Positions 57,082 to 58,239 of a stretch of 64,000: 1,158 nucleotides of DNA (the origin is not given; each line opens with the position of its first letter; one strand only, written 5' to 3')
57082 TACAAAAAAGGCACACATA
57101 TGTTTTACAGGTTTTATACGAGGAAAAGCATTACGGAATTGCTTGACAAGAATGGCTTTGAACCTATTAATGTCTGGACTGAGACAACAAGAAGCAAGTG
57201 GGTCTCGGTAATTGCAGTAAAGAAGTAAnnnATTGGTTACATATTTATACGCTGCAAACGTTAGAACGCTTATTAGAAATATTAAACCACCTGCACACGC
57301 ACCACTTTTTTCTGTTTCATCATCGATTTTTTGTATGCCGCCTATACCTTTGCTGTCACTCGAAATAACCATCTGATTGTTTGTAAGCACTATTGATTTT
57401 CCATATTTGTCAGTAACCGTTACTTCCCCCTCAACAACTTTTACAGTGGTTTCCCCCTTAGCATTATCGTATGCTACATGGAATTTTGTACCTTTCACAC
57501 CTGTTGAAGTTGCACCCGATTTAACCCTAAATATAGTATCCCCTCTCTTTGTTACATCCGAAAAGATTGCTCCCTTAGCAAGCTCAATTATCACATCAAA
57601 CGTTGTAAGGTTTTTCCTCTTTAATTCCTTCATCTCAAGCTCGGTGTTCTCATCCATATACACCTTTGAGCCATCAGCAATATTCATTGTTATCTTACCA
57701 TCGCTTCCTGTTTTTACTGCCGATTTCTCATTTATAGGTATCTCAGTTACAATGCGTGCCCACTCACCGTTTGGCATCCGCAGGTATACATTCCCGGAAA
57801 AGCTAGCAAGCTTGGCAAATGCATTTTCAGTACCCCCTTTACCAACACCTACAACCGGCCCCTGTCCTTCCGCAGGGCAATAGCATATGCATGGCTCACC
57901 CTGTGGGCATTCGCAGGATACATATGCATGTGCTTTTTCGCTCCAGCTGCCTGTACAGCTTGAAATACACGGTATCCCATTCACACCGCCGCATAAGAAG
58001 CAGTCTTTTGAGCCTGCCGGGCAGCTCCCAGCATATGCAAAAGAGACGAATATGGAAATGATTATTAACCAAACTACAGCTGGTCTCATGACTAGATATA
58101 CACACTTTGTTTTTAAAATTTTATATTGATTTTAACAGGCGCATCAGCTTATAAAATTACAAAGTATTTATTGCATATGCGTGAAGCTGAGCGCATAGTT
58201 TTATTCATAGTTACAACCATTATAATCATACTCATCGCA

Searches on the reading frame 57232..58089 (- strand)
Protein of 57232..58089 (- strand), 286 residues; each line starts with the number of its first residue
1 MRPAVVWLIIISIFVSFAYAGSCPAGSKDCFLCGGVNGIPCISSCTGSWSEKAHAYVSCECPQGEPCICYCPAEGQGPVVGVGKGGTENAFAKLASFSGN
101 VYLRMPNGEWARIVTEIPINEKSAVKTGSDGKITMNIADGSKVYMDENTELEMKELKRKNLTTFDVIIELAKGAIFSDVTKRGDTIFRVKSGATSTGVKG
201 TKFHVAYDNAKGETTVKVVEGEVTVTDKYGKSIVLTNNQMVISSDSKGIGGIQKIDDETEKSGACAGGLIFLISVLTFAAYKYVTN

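Call 3: search_protein_families(library=pfam, proteins=[window:57232-58089:-], max_evalue=0.01)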
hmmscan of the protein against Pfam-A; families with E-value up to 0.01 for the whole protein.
window:57232-58089:- (286 aa): 2 families
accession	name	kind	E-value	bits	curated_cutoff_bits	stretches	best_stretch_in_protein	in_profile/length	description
PF04773.18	FecR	-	3.9e-17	62.9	24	1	125-223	3-96/97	FecR protein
PF11525.13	CopK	-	0.0087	16.1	23.8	0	113-155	5-47/70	Copper resistance protein K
